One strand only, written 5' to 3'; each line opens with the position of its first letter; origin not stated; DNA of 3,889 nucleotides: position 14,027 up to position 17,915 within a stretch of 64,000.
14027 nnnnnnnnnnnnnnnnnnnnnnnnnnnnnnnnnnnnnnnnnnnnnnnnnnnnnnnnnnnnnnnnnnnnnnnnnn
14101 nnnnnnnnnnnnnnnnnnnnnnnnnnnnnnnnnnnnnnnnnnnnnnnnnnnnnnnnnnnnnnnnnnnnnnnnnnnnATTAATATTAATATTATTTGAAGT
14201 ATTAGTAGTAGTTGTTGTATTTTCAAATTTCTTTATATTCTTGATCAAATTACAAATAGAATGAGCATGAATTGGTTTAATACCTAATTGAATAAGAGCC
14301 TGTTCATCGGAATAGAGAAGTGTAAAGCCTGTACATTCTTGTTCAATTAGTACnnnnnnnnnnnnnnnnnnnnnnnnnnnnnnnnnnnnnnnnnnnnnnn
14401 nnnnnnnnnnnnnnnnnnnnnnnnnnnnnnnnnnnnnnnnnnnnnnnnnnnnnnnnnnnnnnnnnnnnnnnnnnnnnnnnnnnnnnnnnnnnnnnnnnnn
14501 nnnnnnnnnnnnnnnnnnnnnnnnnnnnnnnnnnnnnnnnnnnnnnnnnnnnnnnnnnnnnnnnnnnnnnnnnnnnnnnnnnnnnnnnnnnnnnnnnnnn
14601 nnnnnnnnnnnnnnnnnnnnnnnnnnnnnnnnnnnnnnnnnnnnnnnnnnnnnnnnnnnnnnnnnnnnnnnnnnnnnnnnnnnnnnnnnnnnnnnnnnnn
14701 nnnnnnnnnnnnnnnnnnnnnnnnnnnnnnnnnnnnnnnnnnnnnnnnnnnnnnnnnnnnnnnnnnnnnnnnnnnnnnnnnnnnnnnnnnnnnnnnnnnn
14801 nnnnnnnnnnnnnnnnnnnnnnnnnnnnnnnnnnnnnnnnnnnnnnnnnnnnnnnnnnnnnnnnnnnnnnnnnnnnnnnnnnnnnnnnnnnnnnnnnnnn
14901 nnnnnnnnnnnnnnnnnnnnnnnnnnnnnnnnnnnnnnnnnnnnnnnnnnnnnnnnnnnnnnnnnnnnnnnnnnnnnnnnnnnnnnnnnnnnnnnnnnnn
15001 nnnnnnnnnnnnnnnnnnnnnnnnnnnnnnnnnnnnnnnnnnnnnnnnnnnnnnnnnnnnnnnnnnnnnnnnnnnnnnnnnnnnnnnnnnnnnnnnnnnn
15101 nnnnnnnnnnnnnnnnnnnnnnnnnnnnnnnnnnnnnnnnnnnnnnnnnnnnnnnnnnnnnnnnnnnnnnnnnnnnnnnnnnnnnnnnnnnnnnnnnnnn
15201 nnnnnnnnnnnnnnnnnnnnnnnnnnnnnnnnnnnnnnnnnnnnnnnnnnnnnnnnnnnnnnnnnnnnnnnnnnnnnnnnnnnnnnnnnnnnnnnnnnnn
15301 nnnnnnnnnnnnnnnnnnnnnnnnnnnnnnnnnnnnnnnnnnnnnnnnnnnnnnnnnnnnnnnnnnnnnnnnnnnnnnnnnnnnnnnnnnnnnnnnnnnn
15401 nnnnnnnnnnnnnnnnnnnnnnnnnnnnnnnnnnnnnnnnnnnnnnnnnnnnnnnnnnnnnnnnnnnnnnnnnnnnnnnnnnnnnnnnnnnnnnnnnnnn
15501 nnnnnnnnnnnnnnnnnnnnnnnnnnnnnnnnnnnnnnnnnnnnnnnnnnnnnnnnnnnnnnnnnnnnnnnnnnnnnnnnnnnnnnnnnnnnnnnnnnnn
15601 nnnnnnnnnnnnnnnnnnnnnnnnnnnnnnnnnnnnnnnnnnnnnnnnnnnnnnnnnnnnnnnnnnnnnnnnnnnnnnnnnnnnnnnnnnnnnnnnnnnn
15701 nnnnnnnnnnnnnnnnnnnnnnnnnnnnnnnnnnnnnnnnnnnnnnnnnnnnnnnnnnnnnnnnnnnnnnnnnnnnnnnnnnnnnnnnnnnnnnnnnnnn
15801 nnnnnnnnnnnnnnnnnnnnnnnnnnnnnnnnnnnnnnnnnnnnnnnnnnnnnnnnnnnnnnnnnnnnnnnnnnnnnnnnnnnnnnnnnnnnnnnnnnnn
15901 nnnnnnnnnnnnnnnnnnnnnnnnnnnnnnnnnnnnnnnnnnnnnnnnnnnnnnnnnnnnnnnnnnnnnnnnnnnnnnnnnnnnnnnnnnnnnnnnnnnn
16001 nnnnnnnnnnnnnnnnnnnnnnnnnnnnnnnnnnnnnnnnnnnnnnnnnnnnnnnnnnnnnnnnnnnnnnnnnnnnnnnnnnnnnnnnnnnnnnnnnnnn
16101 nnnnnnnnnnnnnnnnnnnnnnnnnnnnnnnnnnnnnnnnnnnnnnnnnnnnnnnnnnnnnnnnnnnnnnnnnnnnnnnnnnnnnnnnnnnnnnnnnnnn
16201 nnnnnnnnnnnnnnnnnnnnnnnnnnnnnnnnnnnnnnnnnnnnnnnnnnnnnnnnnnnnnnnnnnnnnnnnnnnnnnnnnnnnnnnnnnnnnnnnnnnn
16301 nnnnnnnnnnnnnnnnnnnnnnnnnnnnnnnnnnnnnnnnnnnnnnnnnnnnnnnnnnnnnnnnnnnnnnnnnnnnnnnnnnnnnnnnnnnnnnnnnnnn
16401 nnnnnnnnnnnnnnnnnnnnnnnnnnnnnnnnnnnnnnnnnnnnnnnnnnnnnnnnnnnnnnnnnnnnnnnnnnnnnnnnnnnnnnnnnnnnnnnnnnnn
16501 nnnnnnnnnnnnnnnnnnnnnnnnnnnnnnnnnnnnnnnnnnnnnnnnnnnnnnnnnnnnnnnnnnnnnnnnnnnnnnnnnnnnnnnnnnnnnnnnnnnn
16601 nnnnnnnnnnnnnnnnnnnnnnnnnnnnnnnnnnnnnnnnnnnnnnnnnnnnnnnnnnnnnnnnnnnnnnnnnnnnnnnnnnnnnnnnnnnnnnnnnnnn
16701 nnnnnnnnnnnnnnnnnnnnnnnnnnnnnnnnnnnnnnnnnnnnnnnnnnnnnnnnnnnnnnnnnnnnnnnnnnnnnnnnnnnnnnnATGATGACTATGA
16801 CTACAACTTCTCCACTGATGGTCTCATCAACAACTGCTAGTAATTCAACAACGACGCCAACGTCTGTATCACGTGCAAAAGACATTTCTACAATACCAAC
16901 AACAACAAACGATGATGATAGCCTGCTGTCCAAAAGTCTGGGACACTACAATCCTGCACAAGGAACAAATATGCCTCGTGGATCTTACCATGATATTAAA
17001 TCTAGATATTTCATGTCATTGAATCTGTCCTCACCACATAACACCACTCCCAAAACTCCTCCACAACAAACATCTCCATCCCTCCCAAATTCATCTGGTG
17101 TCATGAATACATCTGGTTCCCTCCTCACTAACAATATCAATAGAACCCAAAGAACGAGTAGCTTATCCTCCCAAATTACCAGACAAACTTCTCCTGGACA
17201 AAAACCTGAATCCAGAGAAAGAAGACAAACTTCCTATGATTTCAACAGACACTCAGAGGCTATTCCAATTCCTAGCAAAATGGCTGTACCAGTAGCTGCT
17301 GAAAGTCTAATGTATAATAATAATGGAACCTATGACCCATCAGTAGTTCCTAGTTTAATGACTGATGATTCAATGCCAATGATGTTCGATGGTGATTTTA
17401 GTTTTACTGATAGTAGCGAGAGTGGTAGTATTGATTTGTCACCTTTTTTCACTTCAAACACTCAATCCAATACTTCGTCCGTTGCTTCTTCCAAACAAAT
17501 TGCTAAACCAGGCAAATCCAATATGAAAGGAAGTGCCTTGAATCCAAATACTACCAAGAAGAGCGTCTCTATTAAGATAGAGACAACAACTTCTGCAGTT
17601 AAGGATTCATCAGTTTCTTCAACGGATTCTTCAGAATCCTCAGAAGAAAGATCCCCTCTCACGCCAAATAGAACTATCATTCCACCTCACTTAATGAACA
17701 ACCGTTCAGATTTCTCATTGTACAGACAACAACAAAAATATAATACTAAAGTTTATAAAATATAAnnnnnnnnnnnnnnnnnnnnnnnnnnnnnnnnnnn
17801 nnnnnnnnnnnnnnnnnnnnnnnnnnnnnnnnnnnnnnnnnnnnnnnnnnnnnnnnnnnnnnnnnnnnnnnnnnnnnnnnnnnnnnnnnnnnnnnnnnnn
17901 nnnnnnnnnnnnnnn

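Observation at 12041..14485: SAM–kinase–pseudoGTPase–ankyrin fusion with a non-RD (HKD) catalytic loop and a hidden 5' exon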

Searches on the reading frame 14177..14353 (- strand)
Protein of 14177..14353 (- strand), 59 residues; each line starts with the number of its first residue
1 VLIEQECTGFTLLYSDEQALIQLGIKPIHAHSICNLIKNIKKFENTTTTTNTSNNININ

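Call 76: search_protein_families(library=pfam, proteins=[window:14177-14353:-], max_evalue=10)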
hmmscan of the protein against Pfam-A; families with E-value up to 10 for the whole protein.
seq(59 aa): 2 families
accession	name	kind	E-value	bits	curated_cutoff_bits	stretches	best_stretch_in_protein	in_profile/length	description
PF00536.37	SAM_1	-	0.0051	17.6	23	1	5-41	27-64/64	SAM domain (Sterile alpha motif)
PF07647.24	SAM_2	-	0.012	16.2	20.5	1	2-41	25-66/66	SAM domain (Sterile alpha motif)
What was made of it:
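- Checked: Exon 2 alone gives 16.2 bits and covers only profile positions 25-66 (call 76).
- The SAM domain is completed exactly by the splice (call 76).
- Tried and rejected: The 69-nt one has a yeast-like TACTAAT branch site, but both truncate the SAM domain and lower its score (call 76).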

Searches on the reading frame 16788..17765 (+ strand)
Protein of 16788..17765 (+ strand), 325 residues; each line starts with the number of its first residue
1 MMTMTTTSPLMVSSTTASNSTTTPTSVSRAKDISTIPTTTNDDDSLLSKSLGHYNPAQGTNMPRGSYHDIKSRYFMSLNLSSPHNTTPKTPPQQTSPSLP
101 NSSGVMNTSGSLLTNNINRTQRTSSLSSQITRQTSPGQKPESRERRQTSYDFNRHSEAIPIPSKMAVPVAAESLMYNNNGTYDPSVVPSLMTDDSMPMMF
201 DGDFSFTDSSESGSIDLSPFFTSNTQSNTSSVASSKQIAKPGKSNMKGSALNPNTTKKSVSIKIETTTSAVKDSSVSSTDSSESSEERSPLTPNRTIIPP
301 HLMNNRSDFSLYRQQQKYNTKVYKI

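Call 63: list_cluster_members(proteins=[window:12044-12442:-, window:12044-13960:-, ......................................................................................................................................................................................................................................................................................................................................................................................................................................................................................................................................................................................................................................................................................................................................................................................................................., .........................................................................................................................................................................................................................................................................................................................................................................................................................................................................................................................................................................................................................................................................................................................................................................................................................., window:16788-17765:+, window:19896-21458:-, window:22220-23809:-, window:36999-39218:-, window:3978-8804:+, window:46118-59281:+])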
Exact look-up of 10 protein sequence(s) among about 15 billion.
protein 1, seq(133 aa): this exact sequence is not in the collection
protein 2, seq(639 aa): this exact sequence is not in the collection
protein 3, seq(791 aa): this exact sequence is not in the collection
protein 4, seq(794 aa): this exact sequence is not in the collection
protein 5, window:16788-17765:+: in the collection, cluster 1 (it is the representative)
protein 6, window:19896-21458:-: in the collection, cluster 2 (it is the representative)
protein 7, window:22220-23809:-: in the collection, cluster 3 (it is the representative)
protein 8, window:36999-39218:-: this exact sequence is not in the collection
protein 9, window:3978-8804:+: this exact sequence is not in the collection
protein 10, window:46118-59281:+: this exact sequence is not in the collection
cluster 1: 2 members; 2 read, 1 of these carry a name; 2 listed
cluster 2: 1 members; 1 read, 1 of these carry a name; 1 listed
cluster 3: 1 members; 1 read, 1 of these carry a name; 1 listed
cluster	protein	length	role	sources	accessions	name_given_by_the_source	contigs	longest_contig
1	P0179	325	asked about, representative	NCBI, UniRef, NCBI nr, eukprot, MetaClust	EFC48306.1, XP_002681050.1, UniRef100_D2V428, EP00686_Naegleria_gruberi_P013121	hypothetical protein NAEGRDRAFT_78478 [Naegleria gruberi] | Uncharacterized protein n=1 Tax=Naegleria gruberi TaxID=5762 RepID=D2V428_NAEGR | uncharacterized protein NAEGRDRAFT_78478 [Naegleria gruberi]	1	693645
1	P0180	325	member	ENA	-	-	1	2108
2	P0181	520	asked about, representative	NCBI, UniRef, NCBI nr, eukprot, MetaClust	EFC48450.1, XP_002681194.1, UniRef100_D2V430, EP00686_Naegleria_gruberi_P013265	taurine dioxygenase [Naegleria gruberi] | Taurine dioxygenase n=1 Tax=Naegleria gruberi TaxID=5762 RepID=D2V430_NAEGR | XP_002681194.1 taurine dioxygenase [Naegleria gruberi strain NEG-M]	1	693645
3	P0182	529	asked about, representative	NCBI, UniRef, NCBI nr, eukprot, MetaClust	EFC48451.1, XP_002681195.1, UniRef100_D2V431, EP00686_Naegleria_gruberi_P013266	predicted protein [Naegleria gruberi] | Predicted protein n=1 Tax=Naegleria gruberi TaxID=5762 RepID=D2V431_NAEGR | uncharacterized protein NAEGRDRAFT_63577 [Naegleria gruberi]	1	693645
